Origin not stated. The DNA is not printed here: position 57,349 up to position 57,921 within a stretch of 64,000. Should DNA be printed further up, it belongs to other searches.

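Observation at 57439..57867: CD59/Ly6/uPAR-like (three-finger, LU-domain) GPI-anchored mini-protein in a protist-like genome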

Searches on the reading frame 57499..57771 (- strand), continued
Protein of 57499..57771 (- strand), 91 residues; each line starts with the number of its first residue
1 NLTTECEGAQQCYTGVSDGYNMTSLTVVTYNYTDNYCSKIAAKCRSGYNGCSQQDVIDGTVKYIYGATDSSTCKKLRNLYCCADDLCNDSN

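Call 77: search_protein_families(library=pfam, alignment_id=A2, max_evalue=1)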
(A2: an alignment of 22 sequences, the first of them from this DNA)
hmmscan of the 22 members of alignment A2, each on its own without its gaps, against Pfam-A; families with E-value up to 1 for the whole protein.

A. member 1, seq(88 aa): 2 families
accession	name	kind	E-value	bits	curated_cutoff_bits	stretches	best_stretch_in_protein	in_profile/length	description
PF24982.1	DUF7773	-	0.17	12.6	26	1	1-87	16-105/117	Domain of unknown function (DUF7773)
PF01064.29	Activin_recp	-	0.48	11.9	20.9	0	3-86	19-77/79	Activin types I and II receptor domain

B. families by the number of members that match (of 22 scanned): 15 families
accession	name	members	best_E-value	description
PF00087.27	Toxin_TOLIP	8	0.003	Snake toxin and toxin-like protein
PF21947.2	Toxin_cobra-type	6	0.00029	Snake toxin cobra-type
PF00021.27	UPAR_LY6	5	0.0014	u-PAR/Ly-6 domain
PF01064.29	Activin_recp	5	0.044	Activin types I and II receptor domain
PF24982.1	DUF7773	3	0.0043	Domain of unknown function (DUF7773)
PF06099.16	Phenol_hyd_sub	1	0.029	Phenol hydroxylase subunit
PF23708.1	CILP_5th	1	0.033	Cartilage intermediate layer protein 1-like domain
PF08014.17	MATCAP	1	0.068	Microtubule-associated tyrosine carboxypeptidase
PF01946.23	Thi4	1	0.11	Thi4 family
PF02200.21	STE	1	0.13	STE like transcription factor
PF24093.1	DUF7377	1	0.25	Domain of unknown function (DUF7377)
PF20045.4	DUF6447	1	0.26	Family of unknown function (DUF6447)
PF08996.15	zf-DNA_Pol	1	0.31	DNA Polymerase alpha zinc finger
PF25152.1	CD59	1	0.37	CD59 glycoprotein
PF06211.18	BAMBI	1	1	BMP and activin membrane-bound inhibitor (BAMBI) N-terminal domain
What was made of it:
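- On CD59 (Pfam PF25152; complement MAC inhibitor): Only 1 of 22 copies hits PF25152, at E = 0.37 (call 77).
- Recurrent sub-threshold Pfam hits fall in four annotated three-finger families (Toxin_TOLIP, Toxin_cobra-type, UPAR_LY6, Activin_recp) and in DUF7773, and in nothing else more than once (call 77).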

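Call 79: find_encoding_contigs(protein=P0013, flank=2000, max_places=3)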
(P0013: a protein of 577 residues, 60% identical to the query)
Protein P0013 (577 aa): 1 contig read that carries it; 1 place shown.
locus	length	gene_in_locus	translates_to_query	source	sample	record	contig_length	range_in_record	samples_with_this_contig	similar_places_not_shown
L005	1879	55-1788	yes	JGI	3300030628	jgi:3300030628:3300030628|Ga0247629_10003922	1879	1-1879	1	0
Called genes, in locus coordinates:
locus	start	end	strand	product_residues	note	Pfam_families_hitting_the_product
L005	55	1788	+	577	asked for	-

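Call 80: find_encoding_contigs(protein=P0014, flank=2000, max_places=3)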
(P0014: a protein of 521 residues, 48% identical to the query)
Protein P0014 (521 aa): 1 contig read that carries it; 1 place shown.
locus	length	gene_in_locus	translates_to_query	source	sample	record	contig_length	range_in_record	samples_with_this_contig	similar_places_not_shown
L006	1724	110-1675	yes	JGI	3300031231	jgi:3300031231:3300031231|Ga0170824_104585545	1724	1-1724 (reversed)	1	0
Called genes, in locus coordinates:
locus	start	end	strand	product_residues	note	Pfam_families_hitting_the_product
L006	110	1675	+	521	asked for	-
